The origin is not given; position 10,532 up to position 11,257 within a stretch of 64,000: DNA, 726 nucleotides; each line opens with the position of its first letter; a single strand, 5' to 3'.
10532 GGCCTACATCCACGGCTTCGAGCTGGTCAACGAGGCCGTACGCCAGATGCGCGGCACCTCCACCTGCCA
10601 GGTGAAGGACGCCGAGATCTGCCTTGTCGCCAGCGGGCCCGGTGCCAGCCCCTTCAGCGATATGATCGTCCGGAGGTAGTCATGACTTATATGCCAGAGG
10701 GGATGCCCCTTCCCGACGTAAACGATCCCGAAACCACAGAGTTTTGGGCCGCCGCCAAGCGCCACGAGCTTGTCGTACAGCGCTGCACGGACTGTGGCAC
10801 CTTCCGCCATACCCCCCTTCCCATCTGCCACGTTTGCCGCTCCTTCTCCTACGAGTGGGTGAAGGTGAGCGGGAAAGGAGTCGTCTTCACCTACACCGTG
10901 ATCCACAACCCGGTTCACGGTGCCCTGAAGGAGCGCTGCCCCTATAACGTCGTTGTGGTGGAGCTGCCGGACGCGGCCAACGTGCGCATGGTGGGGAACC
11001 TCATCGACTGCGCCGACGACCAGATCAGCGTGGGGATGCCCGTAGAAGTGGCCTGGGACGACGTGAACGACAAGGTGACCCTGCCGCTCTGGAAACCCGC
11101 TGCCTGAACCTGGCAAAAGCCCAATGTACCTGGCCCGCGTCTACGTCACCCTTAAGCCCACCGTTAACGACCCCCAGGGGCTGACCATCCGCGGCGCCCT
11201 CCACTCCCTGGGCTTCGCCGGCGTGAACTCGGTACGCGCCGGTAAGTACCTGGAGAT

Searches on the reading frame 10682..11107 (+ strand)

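Call 61: search_protein_families(library=pfam, proteins=[window:10682-11107:+], max_evalue=0.00001)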
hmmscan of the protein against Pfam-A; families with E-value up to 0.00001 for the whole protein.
window:10682-11107:+ (141 aa): 2 families
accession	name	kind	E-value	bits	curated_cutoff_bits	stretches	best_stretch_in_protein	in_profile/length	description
PF01796.24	OB_ChsH2_C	-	3.1e-19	69.1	27.1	1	59-126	1-65/65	ChsH2, C-terminal OB-fold domain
PF12172.15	zf-ChsH2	-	4.6e-12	46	23.2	1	22-58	1-37/37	ChsH2, rubredoxin-like zinc ribbon domain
